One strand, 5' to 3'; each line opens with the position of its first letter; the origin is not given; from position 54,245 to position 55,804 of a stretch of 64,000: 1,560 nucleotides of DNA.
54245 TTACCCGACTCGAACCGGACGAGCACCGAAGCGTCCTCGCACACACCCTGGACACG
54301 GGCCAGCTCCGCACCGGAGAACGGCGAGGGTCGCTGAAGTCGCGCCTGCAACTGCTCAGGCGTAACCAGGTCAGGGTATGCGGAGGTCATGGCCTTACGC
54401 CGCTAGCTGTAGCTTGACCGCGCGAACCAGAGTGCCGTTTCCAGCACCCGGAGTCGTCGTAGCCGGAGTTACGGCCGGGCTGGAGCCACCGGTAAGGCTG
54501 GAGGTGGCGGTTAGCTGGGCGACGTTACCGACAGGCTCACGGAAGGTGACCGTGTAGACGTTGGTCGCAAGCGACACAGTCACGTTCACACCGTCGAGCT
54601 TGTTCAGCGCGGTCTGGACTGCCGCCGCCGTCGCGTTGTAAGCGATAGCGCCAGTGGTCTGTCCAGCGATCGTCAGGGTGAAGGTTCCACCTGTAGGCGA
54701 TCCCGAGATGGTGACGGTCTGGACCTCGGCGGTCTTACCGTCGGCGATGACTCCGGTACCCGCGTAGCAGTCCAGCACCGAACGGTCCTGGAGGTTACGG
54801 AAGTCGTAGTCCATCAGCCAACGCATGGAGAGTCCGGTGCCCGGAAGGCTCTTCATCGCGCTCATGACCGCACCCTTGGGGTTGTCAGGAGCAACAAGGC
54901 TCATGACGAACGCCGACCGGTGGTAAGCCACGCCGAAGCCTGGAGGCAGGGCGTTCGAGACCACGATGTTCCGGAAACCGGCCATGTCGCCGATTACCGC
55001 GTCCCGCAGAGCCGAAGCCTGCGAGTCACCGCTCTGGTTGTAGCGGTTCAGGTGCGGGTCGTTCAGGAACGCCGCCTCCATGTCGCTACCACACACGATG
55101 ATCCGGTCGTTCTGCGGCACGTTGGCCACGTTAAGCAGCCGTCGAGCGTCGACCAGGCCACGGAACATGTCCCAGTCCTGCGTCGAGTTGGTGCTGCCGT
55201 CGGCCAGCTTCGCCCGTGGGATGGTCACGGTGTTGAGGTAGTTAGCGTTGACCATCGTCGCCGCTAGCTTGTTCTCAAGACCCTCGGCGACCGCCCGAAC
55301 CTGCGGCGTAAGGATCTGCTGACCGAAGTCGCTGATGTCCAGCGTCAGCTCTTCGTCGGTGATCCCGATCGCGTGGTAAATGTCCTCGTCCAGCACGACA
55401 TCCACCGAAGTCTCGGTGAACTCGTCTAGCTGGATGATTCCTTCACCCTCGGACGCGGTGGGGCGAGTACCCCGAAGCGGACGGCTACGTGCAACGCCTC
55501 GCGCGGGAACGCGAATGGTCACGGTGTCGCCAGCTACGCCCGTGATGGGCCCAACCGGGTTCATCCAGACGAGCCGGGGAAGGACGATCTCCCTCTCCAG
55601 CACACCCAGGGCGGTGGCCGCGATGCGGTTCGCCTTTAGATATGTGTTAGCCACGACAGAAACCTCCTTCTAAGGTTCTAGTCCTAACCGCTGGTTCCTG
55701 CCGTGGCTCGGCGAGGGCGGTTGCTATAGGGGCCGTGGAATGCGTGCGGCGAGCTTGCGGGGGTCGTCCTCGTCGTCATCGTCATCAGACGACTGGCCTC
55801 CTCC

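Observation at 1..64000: Sense-strand over-representation of the pentamer CTAAG, created in all three reading frames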

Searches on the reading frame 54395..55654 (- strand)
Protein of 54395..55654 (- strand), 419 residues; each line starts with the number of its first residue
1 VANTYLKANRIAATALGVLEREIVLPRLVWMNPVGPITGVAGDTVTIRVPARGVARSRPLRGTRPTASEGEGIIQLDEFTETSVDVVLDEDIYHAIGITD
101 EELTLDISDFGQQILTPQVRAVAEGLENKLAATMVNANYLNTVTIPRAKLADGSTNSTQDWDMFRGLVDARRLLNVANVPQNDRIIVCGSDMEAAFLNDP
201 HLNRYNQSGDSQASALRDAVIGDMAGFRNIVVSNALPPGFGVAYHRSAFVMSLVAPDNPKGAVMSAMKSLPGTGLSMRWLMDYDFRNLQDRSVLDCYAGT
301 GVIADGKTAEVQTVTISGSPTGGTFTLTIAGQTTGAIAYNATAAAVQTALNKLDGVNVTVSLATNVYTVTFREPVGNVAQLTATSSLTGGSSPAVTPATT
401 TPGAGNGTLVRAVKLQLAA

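Call 6: search_protein_families(library=pfam, proteins=[window:54395-55654:-])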
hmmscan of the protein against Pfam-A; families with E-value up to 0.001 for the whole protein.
window:54395-55654:- (419 aa): 0 families

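Call 20: search_dna_similar(query=window:54395-55654:-, collection=phages, mode=protein, max_rows=25)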
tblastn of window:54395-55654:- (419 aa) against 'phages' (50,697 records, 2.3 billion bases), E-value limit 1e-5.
Records with a match: 455; places in all: 455; records where one place covers at least 80% of the query: 2.
Best place of each record, by identity: <60% 455.
By first word of the organism name: Streptomyces 183; Mycobacterium 147; Arthrobacter 71; Gordonia 20; Microbacterium 19; Curtobacterium 10; Corynebacterium 3; Thermobifida 1; Bacteriophage 1.
By host as written in the record: Mycobacterium smegmatis mc2 155 87; Arthrobacter globiformis B-2979 45; Mycobacterium smegmatis mc#155 30; Streptomyces griseus ATCC 10137 30; Streptomyces lividans JI 1326 29; Streptomyces xanthochromogenes NRRL B-5410 23; Streptomyces coelicolor 17; Streptomyces sp. 13; and 64 more.
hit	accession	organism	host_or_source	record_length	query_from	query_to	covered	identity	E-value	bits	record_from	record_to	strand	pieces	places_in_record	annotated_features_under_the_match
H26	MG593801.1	Streptomyces phage Attoomi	Streptomyces azureus NRRL B-2655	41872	1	305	73%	45.4%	1e-65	233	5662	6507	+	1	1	major capsid protein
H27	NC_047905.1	Streptomyces phage Attoomi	Streptomyces azureus NRRL B-2655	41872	1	305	73%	45.4%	1e-65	233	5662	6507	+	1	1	major head protein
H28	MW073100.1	Microbacterium phage vB_MoxS-R1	Microbacterium sp. R1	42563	1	375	89%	34.2%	3e-43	167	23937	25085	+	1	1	hypothetical protein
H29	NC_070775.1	Microbacterium phage vB_MoxS-R1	Microbacterium sp. R1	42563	1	375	89%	34.2%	3e-43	167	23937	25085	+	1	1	major tail protein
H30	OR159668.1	Mycobacterium phage Aegeus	Mycobacterium chelonae ATCC 35752_DMP1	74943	1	322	77%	38.8%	4e-60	216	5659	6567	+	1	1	8: major capsid protein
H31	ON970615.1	Mycobacterium phage Baudelaire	Mycobacterium chelonae ATCC 35752_DMP1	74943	1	322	77%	38.8%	4e-60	216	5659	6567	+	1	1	8: major capsid protein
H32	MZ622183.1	Mycobacterium phage Moostard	Mycobacterium smegmatis mc2 155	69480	2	327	78%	38.1%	1e-55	203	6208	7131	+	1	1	9: major capsid protein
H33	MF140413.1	Mycobacterium phage Kingsolomon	Mycobacterium smegmatis mc2 155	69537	2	327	78%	38.1%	1e-55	203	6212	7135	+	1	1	9: major capsid protein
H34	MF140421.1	Mycobacterium phage Nicholas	Mycobacterium smegmatis mc2 155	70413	2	327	78%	38.1%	1e-55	203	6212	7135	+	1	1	9: major capsid protein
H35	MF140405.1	Mycobacterium phage Clautastrophe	Mycobacterium smegmatis mc2 155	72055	2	327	78%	38.1%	1e-55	203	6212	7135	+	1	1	9: major capsid protein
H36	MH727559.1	Mycobacterium phage Samty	Mycobacterium smegmatis mc2 155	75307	2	327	78%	38.1%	1e-55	203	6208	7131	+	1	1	9: major capsid protein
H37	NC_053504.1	Mycobacterium phage Lumos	Mycobacterium smegmatis mc2 155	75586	2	327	78%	38.1%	1e-55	203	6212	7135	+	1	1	major head protein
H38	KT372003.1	Mycobacterium phage Lumos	Mycobacterium smegmatis mc2 155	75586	2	327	78%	38.1%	1e-55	203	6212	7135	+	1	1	major capsid protein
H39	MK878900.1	Mycobacterium phage MsGreen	Mycobacterium smegmatis mc2 155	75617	2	327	78%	38.1%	1e-55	203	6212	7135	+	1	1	9: major capsid protein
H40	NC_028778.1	Mycobacterium phage Snenia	Mycobacterium smegmatis mc2 155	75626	2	327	78%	38.1%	1e-55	203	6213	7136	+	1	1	9: major head protein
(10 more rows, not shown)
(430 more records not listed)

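Call 49: find_homologous_proteins(query=window:54395-55654:-, max_evalue=1e-30)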
Query window:54395-55654:- (419 aa): 601 proteins with E <= 1e-30 among 8000 candidates; the best 120 are listed.
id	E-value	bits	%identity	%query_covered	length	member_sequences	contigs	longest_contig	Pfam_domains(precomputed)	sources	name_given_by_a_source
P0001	1.2e-267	905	100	100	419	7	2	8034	PF25209.3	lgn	-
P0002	5.2e-239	811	89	100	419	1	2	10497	-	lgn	-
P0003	7.0e-230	781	87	100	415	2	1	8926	PF25209.3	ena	-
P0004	5.1e-221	752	84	100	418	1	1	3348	PF25209.3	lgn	-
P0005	2.5e-217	739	83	100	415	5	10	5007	PF25209.3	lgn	-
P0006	1.6e-214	730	82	100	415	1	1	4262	-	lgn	-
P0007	7.9e-214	728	83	100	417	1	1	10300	PF25209.3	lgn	-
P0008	6.2e-212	722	82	100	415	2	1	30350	PF25209.3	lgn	-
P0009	4.0e-211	719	81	100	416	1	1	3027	PF25209.3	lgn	-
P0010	1.3e-210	717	81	100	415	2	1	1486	PF25209.3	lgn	-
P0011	5.9e-210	715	81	100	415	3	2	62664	PF25209.3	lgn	-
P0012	3.5e-162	558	66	100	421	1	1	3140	-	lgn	-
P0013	1.3e-159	549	66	100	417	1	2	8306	PF25209.3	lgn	-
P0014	1.8e-152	526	64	100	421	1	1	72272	-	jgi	jgi:hypothetical protein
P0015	3.8e-150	518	63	100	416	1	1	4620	-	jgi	jgi:hypothetical protein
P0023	6.4e-147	508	61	100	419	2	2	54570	-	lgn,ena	-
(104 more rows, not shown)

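Call 50: find_encoding_contigs(protein=P0011, flank=10000, max_places=2)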
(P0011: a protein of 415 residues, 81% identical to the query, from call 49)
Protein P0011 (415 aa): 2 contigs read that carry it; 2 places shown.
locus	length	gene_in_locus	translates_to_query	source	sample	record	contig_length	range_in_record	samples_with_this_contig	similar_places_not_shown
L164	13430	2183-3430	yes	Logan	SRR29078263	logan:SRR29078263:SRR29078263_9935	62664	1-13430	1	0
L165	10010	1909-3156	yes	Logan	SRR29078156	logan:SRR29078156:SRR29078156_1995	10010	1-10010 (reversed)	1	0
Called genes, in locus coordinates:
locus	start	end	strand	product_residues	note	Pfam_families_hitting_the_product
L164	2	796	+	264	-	?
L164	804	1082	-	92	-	-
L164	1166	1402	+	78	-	-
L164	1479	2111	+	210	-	-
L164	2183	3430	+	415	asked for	PF25209:Phage_capsid_4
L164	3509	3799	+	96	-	-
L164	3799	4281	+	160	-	-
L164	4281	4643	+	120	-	-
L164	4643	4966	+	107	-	PF17395:DUF5403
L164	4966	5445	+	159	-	-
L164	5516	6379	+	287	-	PF25681:Phage_TTP_17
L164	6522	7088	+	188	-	-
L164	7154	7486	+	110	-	-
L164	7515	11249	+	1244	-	-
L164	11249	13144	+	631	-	-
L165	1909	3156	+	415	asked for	PF25209:Phage_capsid_4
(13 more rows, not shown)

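Call 51: find_encoding_contigs(protein=P0008, flank=10000, max_places=2)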
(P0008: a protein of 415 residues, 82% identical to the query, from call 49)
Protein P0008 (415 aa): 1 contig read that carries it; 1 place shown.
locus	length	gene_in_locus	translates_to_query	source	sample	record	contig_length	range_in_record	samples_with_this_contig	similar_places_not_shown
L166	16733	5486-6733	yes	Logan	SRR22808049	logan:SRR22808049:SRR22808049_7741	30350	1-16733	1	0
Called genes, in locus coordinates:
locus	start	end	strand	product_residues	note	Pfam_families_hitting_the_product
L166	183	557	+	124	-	PF25673:Terminase_7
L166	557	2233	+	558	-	-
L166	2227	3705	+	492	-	PF05133:SPP1_portal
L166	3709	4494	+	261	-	PF25310:VG15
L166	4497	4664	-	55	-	-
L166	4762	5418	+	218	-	-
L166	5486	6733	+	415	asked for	PF25209:Phage_capsid_4 (weak)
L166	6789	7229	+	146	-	PF09355:Phage_Gp19 (weak)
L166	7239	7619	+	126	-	-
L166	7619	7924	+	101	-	PF17395:DUF5403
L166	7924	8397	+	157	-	-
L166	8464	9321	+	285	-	PF25681:Phage_TTP_17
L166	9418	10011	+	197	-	-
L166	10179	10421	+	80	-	-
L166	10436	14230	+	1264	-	-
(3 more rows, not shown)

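Call 52: find_encoding_contigs(protein=P0014, flank=10000, max_places=2)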
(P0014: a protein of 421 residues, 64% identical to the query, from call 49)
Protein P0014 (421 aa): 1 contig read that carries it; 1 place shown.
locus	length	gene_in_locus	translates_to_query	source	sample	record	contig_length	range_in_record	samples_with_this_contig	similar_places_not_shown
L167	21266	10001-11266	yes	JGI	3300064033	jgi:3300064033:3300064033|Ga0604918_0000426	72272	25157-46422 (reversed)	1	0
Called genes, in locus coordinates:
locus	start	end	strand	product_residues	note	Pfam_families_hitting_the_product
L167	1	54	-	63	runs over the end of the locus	-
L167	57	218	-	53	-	-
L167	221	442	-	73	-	-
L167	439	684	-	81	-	-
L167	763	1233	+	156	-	-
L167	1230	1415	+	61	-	-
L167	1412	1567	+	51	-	-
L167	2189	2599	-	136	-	-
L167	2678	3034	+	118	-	-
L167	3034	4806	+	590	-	-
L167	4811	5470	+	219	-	-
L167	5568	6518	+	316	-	-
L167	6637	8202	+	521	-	-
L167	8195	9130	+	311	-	PF25310:VG15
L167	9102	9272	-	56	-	-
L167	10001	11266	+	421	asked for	-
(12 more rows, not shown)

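Call 53: find_encoding_contigs(protein=P0023, flank=10000, max_places=2)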
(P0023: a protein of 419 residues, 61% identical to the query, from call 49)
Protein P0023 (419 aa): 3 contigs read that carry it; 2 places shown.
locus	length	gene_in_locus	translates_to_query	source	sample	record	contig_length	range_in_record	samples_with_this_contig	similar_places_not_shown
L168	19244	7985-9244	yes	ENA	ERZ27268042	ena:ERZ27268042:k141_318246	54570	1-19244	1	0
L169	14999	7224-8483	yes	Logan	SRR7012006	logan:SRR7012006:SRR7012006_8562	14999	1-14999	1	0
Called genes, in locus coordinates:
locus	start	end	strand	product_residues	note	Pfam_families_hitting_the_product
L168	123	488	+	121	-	-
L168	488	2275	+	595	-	-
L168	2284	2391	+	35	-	-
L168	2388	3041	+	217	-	-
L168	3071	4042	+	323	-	-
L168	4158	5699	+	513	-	PF05133:SPP1_portal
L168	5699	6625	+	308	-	PF25310:VG15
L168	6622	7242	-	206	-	-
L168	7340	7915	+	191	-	-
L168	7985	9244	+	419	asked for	-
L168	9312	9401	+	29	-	-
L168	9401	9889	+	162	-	-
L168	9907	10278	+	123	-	-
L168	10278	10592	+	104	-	PF17395:DUF5403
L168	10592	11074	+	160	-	PF23841:Phage_tail_terminator_2 (weak)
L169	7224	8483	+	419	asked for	-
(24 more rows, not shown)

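Call 68: find_encoding_contigs(protein=P0002, flank=10000, max_places=2)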
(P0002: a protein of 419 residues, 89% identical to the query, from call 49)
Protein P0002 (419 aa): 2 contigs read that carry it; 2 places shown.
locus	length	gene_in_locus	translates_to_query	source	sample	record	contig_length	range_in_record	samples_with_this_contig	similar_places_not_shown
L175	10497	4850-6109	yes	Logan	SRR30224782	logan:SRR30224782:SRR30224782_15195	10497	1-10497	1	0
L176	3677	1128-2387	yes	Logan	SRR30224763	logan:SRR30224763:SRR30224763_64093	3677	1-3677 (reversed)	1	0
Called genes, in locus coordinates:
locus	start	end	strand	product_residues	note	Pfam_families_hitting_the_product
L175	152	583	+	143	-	PF25673:Terminase_7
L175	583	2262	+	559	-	-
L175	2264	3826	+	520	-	PF05133:SPP1_portal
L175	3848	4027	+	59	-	-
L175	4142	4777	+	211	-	-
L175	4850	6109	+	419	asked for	-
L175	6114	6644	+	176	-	-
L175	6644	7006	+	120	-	-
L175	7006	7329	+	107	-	PF17395:DUF5403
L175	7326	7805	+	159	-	-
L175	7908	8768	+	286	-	PF25681:Phage_TTP_17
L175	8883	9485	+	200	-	-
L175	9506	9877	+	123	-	-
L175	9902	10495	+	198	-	?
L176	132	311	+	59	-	-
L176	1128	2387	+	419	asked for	-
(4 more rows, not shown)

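Call 69: find_encoding_contigs(protein=P0007, flank=10000, max_places=1)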
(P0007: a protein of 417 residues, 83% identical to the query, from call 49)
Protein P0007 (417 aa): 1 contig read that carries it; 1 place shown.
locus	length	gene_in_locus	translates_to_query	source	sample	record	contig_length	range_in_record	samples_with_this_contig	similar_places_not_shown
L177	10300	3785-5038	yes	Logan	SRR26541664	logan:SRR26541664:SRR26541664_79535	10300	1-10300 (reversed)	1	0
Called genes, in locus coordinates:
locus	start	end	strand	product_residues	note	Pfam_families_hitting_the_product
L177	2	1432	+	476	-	?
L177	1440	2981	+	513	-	PF05133:SPP1_portal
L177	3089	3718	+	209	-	-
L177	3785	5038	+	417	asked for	PF25209:Phage_capsid_4 (weak)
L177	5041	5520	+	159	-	-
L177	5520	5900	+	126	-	-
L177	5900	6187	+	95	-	PF17395:DUF5403 (weak)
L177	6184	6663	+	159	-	-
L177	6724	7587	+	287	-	PF25681:Phage_TTP_17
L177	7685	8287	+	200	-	-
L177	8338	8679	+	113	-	-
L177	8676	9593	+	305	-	PF02945:Endonuclease_7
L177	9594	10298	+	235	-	?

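Call 70: find_encoding_contigs(protein=P0005, flank=10000, max_places=3)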
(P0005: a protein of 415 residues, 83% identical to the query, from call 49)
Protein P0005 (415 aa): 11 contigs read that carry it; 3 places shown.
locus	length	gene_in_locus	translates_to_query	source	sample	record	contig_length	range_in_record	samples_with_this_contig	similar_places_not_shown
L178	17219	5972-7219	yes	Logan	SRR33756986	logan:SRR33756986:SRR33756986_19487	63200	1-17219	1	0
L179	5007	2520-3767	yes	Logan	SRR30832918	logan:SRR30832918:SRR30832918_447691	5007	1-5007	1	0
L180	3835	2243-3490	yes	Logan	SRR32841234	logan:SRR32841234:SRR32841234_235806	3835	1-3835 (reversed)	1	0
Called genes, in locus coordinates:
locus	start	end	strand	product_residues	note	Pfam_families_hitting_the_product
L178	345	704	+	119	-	-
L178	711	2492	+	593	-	PF20441:TerL_nuclease (faint)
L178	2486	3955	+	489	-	PF05133:SPP1_portal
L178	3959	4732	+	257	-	PF25310:VG15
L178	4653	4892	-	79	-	-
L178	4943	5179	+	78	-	-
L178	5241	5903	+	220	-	-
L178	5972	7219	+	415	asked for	PF25209:Phage_capsid_4 (weak)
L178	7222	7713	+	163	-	-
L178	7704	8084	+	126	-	-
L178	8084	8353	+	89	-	PF17395:DUF5403 (faint)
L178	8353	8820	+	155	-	-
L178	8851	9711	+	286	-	PF25681:Phage_TTP_17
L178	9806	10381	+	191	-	-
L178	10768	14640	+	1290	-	-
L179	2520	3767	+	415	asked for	PF25209:Phage_capsid_4 (weak)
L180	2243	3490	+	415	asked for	PF25209:Phage_capsid_4 (weak)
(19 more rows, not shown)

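Call 87: find_related_loci(query=A2, collection=genome_contigs, flank=10000)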
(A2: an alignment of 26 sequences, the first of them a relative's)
Query A2 (419 aa) in genome_contigs; peptide patterns used: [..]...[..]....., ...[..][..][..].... (x = any residue, [..] = any of these).
71 stretches matched a pattern; 23 encode a relative of the query (tblastn E <= 1e-3); 23 distinct loci.
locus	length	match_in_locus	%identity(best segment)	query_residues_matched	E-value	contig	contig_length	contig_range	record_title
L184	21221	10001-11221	57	1-417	5e-135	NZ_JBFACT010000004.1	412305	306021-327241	Amycolatopsis sp. NPDC021455 NPDC021455_137_C10.ctg-0004, whole genome shotgun sequence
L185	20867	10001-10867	59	1-306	9e-111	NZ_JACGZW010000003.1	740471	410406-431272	Amycolatopsis dendrobii strain DR6-1 3, whole genome shotgun sequence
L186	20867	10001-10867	58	1-306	2e-101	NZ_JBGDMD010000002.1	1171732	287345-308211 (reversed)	Amycolatopsis kentuckyensis strain KC20-1 2, whole genome shotgun sequence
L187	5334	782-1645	55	1-306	9e-99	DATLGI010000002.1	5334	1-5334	MAG TPA_asm: Pseudonocardia sp. isolate SMAG_U13610 k141_47620, whole genome shotgun sequence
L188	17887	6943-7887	52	1-310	1e-89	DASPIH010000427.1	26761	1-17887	MAG TPA_asm: Blastococcus sp. isolate SMAG_U11978 k141_590370, whole genome shotgun sequence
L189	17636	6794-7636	52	1-306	8e-86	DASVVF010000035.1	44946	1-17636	MAG TPA_asm: Catenuloplanes sp. isolate SMAG_U3336 k141_418213, whole genome shotgun sequence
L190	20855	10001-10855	45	1-309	6e-75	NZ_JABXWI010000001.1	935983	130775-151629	Streptomyces caniscabiei strain NE06-02D NODE_1_length_935983_cov_46.574894, whole genome shotgun sequence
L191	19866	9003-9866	47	1-305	4e-75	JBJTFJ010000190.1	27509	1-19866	MAG: Fluviibacter sp. isolate samp_4320_maxbin_297 samp_4320_1508166, whole genome shotgun sequence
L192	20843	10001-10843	47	1-305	2e-72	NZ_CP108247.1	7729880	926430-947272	Kitasatospora sp. NBC_00070 chromosome, complete genome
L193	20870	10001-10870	48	3-322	2e-70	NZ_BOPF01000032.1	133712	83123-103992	Virgisporangium aliadipatigenens strain NBRC 105644 sequence032, whole genome shotgun sequence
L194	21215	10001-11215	44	1-418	3e-70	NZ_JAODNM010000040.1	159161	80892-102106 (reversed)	MAG: Amycolatopsis sp. isolate RYN_118 scaffold_2333004, whole genome shotgun sequence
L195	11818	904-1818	42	1-330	7e-68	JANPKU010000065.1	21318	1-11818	MAG: Actinomycetes bacterium isolate VAR_61_metabat_177 VAR_61_k141_2640224, whole genome shotgun sequence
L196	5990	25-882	45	1-312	5e-66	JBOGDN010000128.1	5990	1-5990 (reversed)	MAG: Stackebrandtia sp. isolate M3-S_metawrap_bin.185 k127_726969, whole genome shotgun sequence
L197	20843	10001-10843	43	1-306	3e-66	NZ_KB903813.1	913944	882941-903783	Longispora albida DSM 44784 A3G1DRAFT_scaffold_0.1, whole genome shotgun sequence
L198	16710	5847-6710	42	1-308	7e-64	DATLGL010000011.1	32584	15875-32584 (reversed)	MAG TPA_asm: Acidimicrobiales bacterium isolate SMAG_U13613 k141_108783, whole genome shotgun sequence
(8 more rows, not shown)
